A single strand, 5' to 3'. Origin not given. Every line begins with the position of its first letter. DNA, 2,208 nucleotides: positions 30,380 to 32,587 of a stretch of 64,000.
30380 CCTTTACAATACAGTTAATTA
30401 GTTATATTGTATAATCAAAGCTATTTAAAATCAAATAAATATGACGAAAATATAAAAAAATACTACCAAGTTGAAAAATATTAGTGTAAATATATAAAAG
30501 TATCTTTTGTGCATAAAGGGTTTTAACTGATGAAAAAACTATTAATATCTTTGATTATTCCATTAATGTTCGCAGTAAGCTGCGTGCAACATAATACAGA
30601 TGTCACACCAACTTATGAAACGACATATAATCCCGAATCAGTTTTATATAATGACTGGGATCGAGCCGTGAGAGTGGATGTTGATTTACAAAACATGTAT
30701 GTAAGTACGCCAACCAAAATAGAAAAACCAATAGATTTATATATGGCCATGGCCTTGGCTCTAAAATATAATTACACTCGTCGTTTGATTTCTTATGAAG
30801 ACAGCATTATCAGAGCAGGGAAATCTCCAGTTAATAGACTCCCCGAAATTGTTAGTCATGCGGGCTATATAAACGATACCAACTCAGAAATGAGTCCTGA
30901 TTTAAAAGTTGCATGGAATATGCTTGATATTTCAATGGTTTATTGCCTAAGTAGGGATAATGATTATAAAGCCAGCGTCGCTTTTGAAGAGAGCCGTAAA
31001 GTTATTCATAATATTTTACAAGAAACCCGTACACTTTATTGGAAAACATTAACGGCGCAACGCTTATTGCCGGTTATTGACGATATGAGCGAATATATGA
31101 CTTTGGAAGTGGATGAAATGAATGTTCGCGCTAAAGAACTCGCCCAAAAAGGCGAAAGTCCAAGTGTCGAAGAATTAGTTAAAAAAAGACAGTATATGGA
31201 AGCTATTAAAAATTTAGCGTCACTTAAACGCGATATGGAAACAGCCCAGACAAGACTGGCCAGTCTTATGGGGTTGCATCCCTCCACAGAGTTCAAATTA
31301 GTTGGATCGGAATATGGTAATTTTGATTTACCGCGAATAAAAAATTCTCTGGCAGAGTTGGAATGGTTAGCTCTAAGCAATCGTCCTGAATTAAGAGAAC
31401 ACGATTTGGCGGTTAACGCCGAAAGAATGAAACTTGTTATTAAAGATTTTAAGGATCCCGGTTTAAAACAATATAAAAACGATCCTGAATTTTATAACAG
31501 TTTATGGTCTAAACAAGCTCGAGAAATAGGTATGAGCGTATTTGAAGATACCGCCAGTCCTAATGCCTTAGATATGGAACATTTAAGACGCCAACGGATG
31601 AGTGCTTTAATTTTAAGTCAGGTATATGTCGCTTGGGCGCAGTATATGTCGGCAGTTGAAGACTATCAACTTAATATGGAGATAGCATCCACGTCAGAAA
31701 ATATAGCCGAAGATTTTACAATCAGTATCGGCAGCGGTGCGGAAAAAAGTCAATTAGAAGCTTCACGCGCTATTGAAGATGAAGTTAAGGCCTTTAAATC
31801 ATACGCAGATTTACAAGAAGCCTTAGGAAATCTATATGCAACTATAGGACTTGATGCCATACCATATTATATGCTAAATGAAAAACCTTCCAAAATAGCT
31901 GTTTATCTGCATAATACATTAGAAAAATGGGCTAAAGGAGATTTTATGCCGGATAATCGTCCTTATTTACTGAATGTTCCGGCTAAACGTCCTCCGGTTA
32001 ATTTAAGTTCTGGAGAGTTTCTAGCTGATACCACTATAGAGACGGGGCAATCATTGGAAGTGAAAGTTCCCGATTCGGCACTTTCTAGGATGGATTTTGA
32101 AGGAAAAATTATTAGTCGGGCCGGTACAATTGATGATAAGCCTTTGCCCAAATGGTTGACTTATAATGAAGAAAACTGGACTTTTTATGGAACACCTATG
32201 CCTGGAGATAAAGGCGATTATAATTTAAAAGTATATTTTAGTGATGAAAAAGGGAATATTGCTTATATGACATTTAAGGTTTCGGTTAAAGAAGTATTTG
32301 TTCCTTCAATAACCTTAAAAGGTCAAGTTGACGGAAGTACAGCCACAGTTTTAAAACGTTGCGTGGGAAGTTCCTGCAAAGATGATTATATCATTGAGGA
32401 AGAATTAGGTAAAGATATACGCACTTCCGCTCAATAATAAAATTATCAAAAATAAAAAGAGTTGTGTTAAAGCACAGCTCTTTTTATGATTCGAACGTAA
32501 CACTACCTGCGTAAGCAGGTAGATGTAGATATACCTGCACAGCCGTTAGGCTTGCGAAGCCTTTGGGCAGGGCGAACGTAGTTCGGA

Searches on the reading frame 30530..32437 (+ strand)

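Call 40: search_protein_families(library=pfam, proteins=[window:30530-32437:+], max_evalue=0.00001)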
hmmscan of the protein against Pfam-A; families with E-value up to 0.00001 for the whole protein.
window:30530-32437:+ (635 aa): 1 family
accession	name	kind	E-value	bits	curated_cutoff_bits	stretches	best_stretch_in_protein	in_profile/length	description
PF05345.18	He_PIG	-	5.7e-08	33.5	24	1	498-586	8-95/96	Putative Ig domain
